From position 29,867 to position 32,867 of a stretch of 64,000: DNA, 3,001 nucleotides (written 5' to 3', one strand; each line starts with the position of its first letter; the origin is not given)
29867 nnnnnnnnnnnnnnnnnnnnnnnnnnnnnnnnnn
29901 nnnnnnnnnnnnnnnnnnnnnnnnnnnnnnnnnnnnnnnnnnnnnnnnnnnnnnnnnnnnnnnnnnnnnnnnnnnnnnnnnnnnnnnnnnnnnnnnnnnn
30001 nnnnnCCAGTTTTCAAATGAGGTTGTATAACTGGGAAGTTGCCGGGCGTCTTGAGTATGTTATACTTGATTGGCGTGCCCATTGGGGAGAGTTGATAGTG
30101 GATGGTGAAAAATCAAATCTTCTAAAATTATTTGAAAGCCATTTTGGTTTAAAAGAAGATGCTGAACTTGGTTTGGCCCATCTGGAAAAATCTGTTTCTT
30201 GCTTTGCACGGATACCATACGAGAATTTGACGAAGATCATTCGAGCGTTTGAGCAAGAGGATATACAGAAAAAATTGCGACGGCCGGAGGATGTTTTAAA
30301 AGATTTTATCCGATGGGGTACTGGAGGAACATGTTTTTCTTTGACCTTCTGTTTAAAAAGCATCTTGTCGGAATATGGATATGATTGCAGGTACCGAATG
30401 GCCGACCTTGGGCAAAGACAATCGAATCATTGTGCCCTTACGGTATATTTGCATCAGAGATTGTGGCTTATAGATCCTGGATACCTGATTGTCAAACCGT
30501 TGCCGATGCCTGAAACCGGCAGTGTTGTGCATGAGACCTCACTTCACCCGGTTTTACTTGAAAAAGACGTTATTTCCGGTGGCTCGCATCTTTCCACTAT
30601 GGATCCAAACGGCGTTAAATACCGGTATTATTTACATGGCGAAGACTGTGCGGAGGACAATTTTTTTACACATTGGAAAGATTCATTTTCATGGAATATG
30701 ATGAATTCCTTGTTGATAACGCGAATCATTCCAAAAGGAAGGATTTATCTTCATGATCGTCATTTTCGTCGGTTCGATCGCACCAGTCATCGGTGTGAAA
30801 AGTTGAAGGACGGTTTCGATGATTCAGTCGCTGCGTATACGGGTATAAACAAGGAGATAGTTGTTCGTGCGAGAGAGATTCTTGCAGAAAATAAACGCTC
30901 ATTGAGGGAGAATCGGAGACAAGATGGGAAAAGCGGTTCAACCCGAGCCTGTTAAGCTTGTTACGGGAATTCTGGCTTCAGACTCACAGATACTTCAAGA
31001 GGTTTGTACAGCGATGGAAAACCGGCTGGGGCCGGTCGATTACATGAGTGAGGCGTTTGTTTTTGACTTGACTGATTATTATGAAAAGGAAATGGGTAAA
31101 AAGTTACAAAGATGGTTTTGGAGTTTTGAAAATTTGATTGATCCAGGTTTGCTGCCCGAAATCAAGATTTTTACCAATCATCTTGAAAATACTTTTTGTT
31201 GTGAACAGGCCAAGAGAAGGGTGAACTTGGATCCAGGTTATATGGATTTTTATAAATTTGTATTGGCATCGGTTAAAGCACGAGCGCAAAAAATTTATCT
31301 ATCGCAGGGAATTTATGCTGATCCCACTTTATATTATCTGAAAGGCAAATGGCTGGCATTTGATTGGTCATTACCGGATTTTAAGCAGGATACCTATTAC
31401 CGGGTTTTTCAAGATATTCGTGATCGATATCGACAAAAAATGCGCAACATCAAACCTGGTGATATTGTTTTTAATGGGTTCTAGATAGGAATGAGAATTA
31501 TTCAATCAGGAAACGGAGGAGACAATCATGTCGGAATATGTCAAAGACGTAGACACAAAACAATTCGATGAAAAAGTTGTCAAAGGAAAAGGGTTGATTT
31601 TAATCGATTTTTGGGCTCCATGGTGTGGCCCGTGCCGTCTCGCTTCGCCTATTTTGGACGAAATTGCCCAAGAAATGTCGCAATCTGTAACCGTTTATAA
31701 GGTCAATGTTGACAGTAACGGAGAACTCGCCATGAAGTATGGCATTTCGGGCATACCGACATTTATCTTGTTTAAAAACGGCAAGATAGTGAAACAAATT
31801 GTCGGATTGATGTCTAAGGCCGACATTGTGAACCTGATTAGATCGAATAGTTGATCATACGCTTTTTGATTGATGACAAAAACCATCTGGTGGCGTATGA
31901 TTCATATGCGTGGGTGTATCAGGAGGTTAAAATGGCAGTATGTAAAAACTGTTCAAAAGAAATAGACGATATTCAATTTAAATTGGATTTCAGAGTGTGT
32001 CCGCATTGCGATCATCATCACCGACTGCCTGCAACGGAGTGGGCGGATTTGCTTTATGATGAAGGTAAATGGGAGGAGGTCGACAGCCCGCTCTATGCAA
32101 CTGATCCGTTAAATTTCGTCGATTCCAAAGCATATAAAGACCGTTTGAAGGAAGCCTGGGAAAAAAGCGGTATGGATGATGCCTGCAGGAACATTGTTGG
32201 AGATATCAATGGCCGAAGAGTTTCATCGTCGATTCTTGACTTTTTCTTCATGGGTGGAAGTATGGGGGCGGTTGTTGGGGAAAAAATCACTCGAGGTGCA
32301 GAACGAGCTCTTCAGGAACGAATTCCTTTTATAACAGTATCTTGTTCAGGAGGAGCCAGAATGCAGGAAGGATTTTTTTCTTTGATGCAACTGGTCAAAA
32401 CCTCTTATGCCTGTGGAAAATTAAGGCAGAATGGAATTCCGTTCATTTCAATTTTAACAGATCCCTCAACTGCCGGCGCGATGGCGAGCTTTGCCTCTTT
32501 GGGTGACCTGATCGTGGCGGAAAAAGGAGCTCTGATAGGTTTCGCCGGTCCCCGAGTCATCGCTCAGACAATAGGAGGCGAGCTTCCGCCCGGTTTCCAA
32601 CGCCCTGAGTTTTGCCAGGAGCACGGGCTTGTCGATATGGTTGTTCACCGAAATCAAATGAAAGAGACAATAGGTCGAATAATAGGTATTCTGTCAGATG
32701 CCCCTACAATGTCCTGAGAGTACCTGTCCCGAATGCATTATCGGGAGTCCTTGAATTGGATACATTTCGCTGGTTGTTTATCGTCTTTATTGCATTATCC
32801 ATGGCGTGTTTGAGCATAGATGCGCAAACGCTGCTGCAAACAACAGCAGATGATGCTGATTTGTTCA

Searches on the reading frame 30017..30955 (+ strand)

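Call 73: search_protein_families(library=pfam, proteins=[window:30017-30955:+], max_evalue=0.00001)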
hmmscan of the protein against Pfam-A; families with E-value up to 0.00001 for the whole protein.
window:30017-30955:+ (312 aa): 1 family
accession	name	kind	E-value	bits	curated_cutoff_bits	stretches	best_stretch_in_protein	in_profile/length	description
PF00797.23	Acetyltransf_2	-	1e-10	42.3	22.8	1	64-266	14-218/240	N-acetyltransferase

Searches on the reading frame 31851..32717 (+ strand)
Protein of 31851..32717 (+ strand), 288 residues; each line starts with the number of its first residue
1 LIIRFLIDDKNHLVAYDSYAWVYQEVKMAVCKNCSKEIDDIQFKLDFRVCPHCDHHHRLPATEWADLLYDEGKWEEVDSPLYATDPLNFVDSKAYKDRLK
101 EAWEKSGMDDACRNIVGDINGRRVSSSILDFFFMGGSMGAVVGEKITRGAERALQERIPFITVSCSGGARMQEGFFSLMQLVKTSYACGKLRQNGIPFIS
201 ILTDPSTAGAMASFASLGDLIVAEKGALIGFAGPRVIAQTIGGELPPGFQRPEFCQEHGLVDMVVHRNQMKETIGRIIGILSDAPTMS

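Call 88: search_protein_families(library=pfam, proteins=[window:31851-32717:+], max_evalue=0.0001)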
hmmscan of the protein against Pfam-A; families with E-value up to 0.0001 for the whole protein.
window:31851-32717:+ (288 aa): 1 family
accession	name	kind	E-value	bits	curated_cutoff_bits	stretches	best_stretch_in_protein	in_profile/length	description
PF01039.27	Carboxyl_trans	-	5e-21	75.3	22.3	1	101-266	32-204/493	Carboxyl transferase domain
